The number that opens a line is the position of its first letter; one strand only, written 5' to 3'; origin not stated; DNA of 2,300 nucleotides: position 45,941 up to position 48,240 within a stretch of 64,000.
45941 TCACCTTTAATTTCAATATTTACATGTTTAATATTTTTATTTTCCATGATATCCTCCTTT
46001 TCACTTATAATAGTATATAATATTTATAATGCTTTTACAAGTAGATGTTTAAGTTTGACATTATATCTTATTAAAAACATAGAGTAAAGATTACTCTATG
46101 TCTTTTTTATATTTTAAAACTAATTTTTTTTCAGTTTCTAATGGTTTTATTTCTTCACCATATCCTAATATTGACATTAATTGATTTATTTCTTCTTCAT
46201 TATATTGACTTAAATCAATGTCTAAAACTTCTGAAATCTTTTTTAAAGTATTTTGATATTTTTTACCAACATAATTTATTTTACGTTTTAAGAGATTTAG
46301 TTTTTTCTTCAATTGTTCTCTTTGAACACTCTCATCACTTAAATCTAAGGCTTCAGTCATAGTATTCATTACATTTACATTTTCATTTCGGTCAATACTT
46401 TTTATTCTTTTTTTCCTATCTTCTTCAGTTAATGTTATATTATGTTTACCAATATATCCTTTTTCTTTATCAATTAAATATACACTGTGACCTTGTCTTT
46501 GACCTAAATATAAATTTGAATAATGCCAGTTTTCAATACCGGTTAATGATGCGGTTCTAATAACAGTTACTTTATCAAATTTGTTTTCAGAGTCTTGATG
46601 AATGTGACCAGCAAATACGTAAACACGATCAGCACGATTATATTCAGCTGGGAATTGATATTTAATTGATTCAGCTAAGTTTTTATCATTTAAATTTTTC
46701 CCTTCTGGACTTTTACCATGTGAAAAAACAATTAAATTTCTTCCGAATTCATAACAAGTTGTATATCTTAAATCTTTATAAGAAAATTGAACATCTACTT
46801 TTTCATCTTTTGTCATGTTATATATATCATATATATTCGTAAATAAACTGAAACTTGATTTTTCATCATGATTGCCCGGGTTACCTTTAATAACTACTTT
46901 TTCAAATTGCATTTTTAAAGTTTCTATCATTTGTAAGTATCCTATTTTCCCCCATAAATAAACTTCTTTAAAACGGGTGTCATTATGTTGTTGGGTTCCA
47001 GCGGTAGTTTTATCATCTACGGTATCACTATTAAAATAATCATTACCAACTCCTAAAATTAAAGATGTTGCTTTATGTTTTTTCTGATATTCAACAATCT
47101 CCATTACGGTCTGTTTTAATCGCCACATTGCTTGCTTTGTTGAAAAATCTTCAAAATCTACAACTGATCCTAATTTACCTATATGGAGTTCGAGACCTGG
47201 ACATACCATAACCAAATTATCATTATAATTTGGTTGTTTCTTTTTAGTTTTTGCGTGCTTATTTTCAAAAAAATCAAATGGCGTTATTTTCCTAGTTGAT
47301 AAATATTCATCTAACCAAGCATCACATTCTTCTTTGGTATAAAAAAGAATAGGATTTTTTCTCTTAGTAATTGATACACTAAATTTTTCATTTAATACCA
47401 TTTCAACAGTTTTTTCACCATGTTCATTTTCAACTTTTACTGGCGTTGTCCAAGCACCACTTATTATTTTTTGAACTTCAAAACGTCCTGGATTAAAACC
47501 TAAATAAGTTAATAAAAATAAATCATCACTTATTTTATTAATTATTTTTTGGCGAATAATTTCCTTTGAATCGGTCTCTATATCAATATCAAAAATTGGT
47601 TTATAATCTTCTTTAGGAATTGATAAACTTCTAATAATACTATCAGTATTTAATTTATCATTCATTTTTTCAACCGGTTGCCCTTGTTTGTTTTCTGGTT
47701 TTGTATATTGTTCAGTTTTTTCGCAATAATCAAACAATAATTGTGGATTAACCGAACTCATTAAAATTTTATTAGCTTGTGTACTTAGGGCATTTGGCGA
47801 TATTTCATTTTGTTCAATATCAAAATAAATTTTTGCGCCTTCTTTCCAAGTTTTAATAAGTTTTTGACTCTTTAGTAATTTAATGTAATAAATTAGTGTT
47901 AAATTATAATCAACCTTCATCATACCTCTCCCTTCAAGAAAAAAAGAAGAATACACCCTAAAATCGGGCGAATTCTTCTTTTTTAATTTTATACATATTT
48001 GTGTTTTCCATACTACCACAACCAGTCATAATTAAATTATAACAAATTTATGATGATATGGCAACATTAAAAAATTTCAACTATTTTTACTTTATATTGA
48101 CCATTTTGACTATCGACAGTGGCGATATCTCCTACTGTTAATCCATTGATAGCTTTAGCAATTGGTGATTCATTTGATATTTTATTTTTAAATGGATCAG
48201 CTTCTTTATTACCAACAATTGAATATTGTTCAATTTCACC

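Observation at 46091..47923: Large metallophosphoesterase with a coiled-coil tail inserted between greA and tig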

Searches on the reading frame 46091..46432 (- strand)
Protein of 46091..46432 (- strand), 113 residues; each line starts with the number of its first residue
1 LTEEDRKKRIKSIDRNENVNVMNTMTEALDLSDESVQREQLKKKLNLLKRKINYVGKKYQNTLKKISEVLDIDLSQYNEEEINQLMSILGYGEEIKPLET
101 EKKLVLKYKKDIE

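Call 72: search_protein_families(library=phrogs, proteins=[window:46091-46432:-], max_evalue=0.01)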
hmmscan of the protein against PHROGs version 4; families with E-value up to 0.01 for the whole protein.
window:46091-46432:- (113 aa): 1 family
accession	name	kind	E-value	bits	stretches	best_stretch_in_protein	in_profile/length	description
phrog_6378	-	unknown function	0.0026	18.8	1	43-79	4-40/131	-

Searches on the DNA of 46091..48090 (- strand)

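Call 62: search_rna_families(source=window, start=47900, end=48090, threshold=evalue, max_evalue=10)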
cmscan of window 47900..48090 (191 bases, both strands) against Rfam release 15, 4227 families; matches with E-value up to 10: 33.
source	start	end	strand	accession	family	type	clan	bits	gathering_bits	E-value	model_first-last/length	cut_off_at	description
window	47936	47984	-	RF04343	Plastid-psbA-2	Cis-reg;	CL00153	25.2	55.8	0.0057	1-60/60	no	Plastid-psbA-2 3UTR RNA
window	47939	48017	-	RF02363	Yfr11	Gene; sRNA;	-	25.2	44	0.033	1-144/144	no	Cyanobacterial functional RNA 11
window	47940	47984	-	RF03623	mir-1252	Gene; miRNA;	-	22.4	70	0.1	1-65/65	no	mir-1252 microRNA precursor family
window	47936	48062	-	RF01606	plasmodium_snoR31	Gene; snRNA; snoRNA; HACA-box;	-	22.4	60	0.46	1-145/145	no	small nucleolar RNA snoR31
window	47939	48011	-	RF02397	sau-5971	Gene; sRNA;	-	21.6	90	0.07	1-96/96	no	Staphylococcus sRNA sau-5971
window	47943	48011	-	RF02495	ohsC_RNA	Gene; antitoxin;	-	21.1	50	0.35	1-77/77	no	Oppression of Hydrophobic ORF by sRNA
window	47917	48009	-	RF02526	SSRC34_1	Gene; sRNA;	-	20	64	1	1-128/128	no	Streptococcus sRNA SSRC34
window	47942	47998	-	RF00506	Thr_leader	Cis-reg; leader;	-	19.7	55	0.11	1-118/118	no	Threonine operon leader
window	47940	47984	+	RF03940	MIR9563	Gene; miRNA;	-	18.3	90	0.36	1-127/127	no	MIR9563 microRNA precursor family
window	47929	48005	-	RF02621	BSnc120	Gene; sRNA;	-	17.9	114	0.12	1-88/88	no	Brucella sRNA 120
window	47941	48061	-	RF02449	ncr1015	Gene; sRNA;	-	16.7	60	4.9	1-121/121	no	Bacillus sRNA ncr1015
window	47945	48006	+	RF01485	rli61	Cis-reg;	-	15.8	50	1.5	1-106/106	no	Listeria sRNA rli61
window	47985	48038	-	RF00187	SNORD102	Gene; snRNA; snoRNA; CD-box;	-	15.2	47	8.7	1-72/72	no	Small nucleolar RNA SNORD102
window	47940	48015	-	RF02845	Ref1C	Gene; sRNA;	-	15.1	90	7.8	1-131/131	no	Enterococcus sRNA 1C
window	47941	48027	-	RF04339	Plastid-psbJ-3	Cis-reg;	CL00152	14.8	61.7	2.8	1-125/125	no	Plastid-psbJ-3 3UTR RNA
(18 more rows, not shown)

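Call 63: search_rna_families(sources=[L001, L014, L007, L024, L004, L034, L036, L037, L043, L042], threshold=evalue, max_evalue=1)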
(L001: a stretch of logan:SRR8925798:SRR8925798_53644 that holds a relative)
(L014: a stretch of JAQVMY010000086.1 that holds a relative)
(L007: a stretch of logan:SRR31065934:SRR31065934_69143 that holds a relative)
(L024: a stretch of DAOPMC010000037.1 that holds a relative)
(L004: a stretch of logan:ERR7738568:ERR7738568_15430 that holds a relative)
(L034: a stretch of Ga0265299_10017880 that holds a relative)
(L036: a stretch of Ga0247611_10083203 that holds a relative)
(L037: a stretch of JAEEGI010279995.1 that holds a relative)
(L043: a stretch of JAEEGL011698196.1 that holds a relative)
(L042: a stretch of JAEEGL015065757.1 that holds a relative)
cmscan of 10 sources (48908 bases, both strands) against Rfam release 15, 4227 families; matches with E-value up to 1: 5.
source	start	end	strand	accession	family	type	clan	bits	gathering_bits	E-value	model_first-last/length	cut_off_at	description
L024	1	883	+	RF02541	LSU_rRNA_bacteria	Gene; rRNA;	CL00112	965.3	50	0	2044-2925/2925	5'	Bacterial large subunit ribosomal RNA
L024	958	1062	+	RF00001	5S_rRNA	Gene; rRNA;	CL00113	74.8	38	4.1e-14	1-120/120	no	5S ribosomal RNA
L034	303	377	+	RF00559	L21_leader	Cis-reg; leader;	-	47.1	36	1.1e-06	1-77/77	no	Ribosomal protein L21 leader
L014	2072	2130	-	RF00262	sar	Gene; antisense;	-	26.3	43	0.42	1-68/68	no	sar RNA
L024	1927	1999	+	RF02727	sno_ZL116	Gene; snRNA; snoRNA; CD-box;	-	25.4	82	0.29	1-72/72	no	Small nucleolar RNA ZL116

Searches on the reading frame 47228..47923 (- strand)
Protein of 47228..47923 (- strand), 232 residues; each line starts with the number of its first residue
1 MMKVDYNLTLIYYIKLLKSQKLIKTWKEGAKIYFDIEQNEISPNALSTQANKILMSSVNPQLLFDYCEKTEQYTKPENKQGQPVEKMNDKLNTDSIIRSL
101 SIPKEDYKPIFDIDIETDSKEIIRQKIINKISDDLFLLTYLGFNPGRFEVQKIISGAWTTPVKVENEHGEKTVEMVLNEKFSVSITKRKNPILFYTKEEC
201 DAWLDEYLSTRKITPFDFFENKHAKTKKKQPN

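Call 48: predict_structure(alignment_id=A2)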
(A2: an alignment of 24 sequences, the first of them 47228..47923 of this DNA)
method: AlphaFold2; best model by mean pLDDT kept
length: 232 residues; sequences in the alignment: 24
mean_pLDDT: 78.6   pTM: 0.43
mean pLDDT of the five models: 78.6, 78.5, 77.9, 77.8, 76.9
residues with pLDDT >= 90: 16; 70-90: 172; 50-70: 23; < 50: 21
segments of 3 or more residues with pLDDT < 50: 77-89, 225-227
pLDDT, mean of each block of 10 residues (from residue 1): 74 90 88 86 88 85 86 56 39 64 86 84 85 87 88 83 83 81 88 84 87 73 50 49
secondary structure, 60 per line:
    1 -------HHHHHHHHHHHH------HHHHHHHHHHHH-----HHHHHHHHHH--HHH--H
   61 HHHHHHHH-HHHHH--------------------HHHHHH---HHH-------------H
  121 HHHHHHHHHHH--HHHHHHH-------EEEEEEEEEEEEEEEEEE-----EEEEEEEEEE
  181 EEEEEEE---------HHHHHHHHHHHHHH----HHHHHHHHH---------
elements in order: H8-19 H26-37 H43-52 H60-68 H70-74 H95-100 H120-131 H134-140 E148-165 E171-187 H197-210 H215-223

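Call 52: fold_search(model_id=the predicted structure, library=pdb)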
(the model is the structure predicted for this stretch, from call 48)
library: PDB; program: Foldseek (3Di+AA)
matches with E <= 10: 875; with E <= 0.001: 0
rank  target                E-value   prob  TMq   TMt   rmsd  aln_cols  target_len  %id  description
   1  5ndg_m7               1.2e-02  0.66  0.17  0.21  23.1       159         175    9  Crystal structure of geneticin (G418) bound to the yeast 80S ribosome (released 2017-12-13)
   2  7mpi_AP               1.4e-02  0.90  0.15  0.19  16.2        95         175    9  Stm1 bound vacant 80S structure isolated from cbf5-D95A (released 2022-05-11)
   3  8p85_x                1.6e-02  0.54  0.16  0.20  21.7       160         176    8  80S yeast ribosome in complex with Fluorolissoclimide (released 2025-06-25)
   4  9n9j_LP               2.3e-02  0.87  0.17  0.20  12.1        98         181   14  Structure of a GRP94 folding intermediate engaged with a CCDC134- and FKBP11-bound secretory translocon (released 2025-11-19)
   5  6ylx_P                2.3e-02  0.82  0.15  0.19  16.4        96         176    9  pre-60S State NE1 (TAP-Flag-Nop53) (released 2020-07-29)
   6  3j6x_57               2.3e-02  0.75  0.15  0.18  16.9       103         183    9  S. cerevisiae 80S ribosome bound with Taura syndrome virus (TSV) IRES, 5 degree rotation (Class II) (released 2014-06-11)
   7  9q6c_A                2.5e-02  0.18  0.14  0.15  29.3       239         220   12  Cryo-EM structure of octameric COMMD-like protein MBK5214510 from Flavobacteriaceae bacterium (released 2025-10-01)
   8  8hfr_Pv               2.7e-02  0.44  0.16  0.19  21.3       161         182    8  NPC-trapped pre-60S particle (released 2023-04-12)
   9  6ylg_P                2.9e-02  0.82  0.15  0.19  16.3        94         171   10  Rix1-Rea1 pre-60S particle - 60S core, body 1 (rigid body refinement) (released 2020-07-29)
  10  8idt_Y                3.1e-02  0.93  0.17  0.21   8.4        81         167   15  human nuclear pre-60S ribosomal particle - State G (released 2023-08-09)
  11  8oh6_BK               3.4e-02  0.77  0.15  0.19  16.5        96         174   10  Crystal structure of the Candida albicans 80S ribosome in complex with Paromomycin (500umol) (released 2024-10-02)
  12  8rjb_P                3.7e-02  0.84  0.17  0.20  12.1        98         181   14  Structure of the rabbit 80S ribosome stalled on a 2-TMD rhodopsin intermediate in complex with Sec61-RAMP4 (released 2024-01-24)
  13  8eui_P                4.4e-02  0.38  0.16  0.21  22.3       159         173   10  Ytm1 associated nascent 60S ribosome (-fkbp39) State 3 (released 2022-11-30)
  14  6n8k_P                4.7e-02  0.75  0.15  0.19  15.7        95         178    8  Cryo-EM structure of early cytoplasmic-immediate (ECI) pre-60S ribosomal subunit (released 2019-03-13)
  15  8etc_P                4.7e-02  0.30  0.15  0.20  22.5       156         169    8  Fkbp39 associated nascent 60S ribosome State 4 (released 2022-11-30)
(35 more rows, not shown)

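Call 72: search_protein_families(library=phrogs, proteins=[window:47228-47923:-], max_evalue=0.01)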
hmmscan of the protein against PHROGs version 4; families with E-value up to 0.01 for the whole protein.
window:47228-47923:- (232 aa): 0 families

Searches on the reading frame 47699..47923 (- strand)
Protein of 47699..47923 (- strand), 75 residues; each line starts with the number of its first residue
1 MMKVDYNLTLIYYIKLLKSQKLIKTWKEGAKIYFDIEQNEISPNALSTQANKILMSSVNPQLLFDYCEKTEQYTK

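Call 71: search_protein_families(library=pfam, proteins=[window:47699-47923:-], max_evalue=10)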
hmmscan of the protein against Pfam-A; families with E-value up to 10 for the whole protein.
seq(75 aa): 0 families
